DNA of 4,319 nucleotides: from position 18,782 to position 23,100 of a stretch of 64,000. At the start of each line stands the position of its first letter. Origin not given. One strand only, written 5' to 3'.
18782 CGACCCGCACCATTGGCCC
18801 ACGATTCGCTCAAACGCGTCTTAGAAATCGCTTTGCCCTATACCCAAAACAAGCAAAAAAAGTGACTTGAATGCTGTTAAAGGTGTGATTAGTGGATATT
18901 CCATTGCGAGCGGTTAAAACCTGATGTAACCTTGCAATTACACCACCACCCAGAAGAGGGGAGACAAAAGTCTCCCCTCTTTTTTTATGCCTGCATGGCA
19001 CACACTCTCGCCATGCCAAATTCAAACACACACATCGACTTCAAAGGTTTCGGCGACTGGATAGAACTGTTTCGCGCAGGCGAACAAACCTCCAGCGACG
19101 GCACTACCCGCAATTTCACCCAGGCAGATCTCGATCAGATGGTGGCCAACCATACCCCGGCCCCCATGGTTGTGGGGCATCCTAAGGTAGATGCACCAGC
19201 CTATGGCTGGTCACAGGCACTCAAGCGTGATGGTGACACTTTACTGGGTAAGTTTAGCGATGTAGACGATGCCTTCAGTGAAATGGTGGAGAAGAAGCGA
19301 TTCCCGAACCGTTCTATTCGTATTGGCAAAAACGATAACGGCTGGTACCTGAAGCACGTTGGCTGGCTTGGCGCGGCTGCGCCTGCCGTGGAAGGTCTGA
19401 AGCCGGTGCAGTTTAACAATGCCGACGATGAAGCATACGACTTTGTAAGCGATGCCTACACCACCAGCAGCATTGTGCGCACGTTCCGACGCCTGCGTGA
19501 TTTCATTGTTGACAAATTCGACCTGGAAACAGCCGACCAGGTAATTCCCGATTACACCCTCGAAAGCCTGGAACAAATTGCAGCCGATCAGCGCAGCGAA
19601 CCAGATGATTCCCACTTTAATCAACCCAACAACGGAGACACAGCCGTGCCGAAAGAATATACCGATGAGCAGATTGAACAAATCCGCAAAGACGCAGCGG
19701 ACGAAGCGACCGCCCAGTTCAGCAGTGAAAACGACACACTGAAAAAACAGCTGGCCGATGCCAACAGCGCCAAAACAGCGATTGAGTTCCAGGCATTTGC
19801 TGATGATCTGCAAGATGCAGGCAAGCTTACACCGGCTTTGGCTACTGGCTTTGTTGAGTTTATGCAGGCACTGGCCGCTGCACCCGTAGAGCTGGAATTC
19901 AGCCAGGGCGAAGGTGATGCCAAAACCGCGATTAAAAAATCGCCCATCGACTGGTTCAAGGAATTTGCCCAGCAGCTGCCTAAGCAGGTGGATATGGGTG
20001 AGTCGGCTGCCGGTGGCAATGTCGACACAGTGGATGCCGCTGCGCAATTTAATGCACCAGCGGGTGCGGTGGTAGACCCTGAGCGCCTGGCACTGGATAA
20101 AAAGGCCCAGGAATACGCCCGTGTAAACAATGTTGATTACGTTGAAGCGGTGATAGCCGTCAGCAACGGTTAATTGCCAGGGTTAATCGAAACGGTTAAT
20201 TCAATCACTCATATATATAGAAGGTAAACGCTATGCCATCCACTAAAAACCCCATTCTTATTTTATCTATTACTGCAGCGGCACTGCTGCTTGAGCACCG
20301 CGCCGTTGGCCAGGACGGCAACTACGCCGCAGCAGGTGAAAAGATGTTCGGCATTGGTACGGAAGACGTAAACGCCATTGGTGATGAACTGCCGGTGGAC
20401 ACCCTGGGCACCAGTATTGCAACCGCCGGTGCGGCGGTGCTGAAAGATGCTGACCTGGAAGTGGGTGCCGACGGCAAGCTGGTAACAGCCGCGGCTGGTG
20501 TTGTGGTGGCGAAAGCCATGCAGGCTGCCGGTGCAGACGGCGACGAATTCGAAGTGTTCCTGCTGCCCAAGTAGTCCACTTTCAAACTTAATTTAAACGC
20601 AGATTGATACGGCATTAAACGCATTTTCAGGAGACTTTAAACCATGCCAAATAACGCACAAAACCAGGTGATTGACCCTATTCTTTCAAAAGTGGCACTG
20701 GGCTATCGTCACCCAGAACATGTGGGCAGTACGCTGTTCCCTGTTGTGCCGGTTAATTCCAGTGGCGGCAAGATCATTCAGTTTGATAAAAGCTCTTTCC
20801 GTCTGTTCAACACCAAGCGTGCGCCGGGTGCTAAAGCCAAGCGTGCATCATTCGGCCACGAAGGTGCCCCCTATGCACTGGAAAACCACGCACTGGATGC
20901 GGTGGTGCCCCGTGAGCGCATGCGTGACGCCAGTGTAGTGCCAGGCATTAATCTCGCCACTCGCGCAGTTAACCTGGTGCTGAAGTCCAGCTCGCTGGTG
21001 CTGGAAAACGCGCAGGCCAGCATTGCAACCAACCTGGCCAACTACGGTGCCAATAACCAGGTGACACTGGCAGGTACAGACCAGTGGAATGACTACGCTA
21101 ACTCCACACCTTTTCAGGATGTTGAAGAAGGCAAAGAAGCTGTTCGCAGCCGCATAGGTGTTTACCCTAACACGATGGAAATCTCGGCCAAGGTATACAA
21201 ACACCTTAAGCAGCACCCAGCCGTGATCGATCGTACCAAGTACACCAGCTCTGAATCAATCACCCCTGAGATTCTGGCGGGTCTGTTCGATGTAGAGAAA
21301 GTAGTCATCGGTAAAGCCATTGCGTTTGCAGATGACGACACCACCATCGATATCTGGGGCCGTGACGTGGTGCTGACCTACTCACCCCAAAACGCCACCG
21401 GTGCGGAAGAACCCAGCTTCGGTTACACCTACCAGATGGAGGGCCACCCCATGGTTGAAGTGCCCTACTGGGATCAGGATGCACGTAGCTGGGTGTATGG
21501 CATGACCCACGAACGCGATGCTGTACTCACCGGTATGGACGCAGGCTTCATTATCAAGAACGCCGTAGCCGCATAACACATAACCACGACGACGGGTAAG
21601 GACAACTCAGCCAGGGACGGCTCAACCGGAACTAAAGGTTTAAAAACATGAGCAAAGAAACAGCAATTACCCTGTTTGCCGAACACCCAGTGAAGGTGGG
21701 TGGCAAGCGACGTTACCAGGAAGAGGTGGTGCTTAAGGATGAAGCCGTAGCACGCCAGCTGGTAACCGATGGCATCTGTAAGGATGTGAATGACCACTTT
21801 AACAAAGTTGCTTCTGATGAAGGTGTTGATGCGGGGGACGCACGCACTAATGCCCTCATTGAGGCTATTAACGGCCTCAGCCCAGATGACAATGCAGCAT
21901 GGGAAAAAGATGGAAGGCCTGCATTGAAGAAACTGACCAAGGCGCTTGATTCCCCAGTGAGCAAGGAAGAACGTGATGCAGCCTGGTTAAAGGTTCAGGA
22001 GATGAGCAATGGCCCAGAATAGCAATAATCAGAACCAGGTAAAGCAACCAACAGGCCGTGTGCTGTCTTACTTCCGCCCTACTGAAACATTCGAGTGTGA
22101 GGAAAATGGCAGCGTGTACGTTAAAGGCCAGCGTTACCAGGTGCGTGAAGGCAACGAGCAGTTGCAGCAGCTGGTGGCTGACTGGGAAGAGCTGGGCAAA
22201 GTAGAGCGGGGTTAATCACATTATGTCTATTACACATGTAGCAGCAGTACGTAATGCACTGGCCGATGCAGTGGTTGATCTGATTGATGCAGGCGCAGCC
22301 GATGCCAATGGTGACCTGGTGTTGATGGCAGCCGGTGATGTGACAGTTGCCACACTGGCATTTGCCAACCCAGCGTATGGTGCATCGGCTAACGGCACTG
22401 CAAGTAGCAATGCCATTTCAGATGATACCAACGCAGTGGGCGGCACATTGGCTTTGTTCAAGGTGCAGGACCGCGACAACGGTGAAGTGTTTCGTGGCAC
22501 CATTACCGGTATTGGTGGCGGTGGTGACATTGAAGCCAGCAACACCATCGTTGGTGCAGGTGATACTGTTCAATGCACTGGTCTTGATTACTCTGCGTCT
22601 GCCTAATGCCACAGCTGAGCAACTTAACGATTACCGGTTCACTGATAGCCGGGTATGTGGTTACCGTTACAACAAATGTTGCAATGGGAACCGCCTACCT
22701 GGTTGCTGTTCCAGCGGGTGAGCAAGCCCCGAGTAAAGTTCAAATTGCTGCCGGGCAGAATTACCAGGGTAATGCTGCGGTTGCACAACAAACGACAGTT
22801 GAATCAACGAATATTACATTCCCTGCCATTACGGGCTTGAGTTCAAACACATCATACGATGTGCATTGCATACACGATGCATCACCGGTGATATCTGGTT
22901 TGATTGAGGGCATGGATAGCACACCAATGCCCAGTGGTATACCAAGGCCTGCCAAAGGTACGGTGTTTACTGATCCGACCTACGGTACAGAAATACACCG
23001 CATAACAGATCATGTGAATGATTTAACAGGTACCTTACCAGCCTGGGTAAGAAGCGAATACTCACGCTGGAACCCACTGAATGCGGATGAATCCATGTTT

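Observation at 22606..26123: Two large enzyme-like proteins inside the head module: FN3 plus beta-propeller protein, and beta-helix fused to gp36 (DUF1320) head-completion domain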

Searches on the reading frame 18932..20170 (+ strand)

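Call 3: search_protein_families(library=pfam, proteins=[window:18932-20170:+], max_evalue=0.01)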
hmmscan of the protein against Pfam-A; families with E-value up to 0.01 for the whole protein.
window:18932-20170:+ (413 aa): 0 families

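Call 4: search_protein_families(library=phrogs, proteins=[window:18932-20170:+], max_evalue=0.01)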
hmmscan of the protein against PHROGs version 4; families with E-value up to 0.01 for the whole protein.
window:18932-20170:+ (413 aa): 1 family
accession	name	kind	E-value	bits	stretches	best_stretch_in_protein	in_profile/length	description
phrog_976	-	head and packaging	1.1e-86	292.8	1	41-412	31-394/415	head maturation protease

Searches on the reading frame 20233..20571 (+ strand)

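Call 3: search_protein_families(library=pfam, proteins=[window:20233-20571:+], max_evalue=0.01)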
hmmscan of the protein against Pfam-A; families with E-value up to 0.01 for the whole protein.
window:20233-20571:+ (113 aa): 1 family
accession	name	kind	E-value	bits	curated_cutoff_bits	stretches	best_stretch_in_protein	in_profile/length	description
PF11925.13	DUF3443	-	0.0053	16.2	25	1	4-52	185-233/367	Protein of unknown function (DUF3443)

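Call 4: search_protein_families(library=phrogs, proteins=[window:20233-20571:+], max_evalue=0.01)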
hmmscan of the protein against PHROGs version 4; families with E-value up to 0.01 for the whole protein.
window:20233-20571:+ (113 aa): 1 family
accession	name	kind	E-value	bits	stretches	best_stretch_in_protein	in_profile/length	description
phrog_673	-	head and packaging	2.7e-18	67.9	1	3-111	14-129/260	head scaffolding protein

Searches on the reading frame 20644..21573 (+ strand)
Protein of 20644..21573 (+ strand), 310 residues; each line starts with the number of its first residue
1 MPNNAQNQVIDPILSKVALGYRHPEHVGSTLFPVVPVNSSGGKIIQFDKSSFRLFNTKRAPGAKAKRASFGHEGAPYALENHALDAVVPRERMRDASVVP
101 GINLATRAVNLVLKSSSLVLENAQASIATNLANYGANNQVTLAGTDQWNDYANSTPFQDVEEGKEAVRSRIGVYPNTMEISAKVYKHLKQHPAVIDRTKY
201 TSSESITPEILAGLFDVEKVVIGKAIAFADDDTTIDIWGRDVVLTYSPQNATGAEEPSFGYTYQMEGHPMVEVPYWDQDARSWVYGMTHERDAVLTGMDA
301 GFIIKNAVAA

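Call 3: search_protein_families(library=pfam, proteins=[window:20644-21573:+], max_evalue=0.01)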
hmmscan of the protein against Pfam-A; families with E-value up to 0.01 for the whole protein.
window:20644-21573:+ (310 aa): 1 family
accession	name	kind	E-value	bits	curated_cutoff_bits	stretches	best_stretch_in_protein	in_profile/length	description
PF03864.22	Phage_cap_E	-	1.9e-08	34.2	22.9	1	136-289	150-311/329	Phage major capsid protein E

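Call 4: search_protein_families(library=phrogs, proteins=[window:20644-21573:+], max_evalue=0.01)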
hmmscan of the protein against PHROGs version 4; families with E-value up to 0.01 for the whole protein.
window:20644-21573:+ (310 aa): 3 families
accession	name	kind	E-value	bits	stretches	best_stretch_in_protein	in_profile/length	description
phrog_1005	-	head and packaging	6.3e-96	322.3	1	3-309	5-315/315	major head protein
phrog_29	-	head and packaging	2.1e-09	38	1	133-215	176-252/439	major head protein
phrog_1650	-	head and packaging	0.00088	19.7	1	60-193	77-205/300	major head protein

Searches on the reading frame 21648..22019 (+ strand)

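Call 3: search_protein_families(library=pfam, proteins=[window:21648-22019:+], max_evalue=0.01)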
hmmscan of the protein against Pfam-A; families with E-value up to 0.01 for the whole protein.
window:21648-22019:+ (124 aa): 0 families

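Call 4: search_protein_families(library=phrogs, proteins=[window:21648-22019:+], max_evalue=0.01)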
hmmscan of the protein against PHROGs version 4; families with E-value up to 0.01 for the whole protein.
window:21648-22019:+ (124 aa): 3 families
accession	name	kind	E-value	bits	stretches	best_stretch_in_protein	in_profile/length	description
phrog_2498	-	unknown function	4.4e-07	31.2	1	57-118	77-145/149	-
phrog_6213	-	unknown function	6.7e-06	27.6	1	32-111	108-179/194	-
phrog_7993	-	unknown function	0.0087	17.4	0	21-68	19-66/95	-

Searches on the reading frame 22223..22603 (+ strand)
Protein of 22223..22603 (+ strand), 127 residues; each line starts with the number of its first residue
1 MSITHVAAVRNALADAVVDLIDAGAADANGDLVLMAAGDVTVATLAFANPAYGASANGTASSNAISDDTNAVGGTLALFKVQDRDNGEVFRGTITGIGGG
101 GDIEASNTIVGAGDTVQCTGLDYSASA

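Call 3: search_protein_families(library=pfam, proteins=[window:22223-22603:+], max_evalue=0.01)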
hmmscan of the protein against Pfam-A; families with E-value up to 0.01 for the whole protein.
window:22223-22603:+ (127 aa): 0 families

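Call 4: search_protein_families(library=phrogs, proteins=[window:22223-22603:+], max_evalue=0.01)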
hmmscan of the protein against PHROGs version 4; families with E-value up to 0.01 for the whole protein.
window:22223-22603:+ (127 aa): 1 family
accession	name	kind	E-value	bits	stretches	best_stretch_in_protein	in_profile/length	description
phrog_3758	-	head and packaging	4.7e-05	24.4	1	35-123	44-135/140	virion structural protein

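Call 54: search_protein_families(library=pfam, proteins=[window:22223-22603:+], max_evalue=1)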
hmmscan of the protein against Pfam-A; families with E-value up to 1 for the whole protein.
window:22223-22603:+ (127 aa): 1 family
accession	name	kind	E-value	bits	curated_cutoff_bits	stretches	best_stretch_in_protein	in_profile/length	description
PF23927.1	DUF7265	-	0.14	12.8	24.6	1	27-75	36-84/109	Domain of unknown function (DUF7265)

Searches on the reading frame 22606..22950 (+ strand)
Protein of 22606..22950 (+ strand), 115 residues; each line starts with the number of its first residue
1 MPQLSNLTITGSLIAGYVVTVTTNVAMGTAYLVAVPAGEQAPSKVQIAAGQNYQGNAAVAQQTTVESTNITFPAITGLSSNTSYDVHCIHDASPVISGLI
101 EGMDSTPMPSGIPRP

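Call 21: search_protein_families(library=pfam, proteins=[window:22606-22950:+], max_evalue=10)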
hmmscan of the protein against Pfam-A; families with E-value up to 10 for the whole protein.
window:22606-22950:+ (115 aa): 1 family
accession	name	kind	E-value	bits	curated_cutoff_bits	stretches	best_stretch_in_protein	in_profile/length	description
PF16656.11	Pur_ac_phosph_N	-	0.054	14.5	30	1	40-92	25-82/93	Purple acid Phosphatase, N-terminal domain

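Call 67: search_solved_structures(query=window:22606-22950:+, max_evalue=10)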
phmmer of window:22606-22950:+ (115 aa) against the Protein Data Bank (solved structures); distinct sequences matched with E-value up to 10: 0.
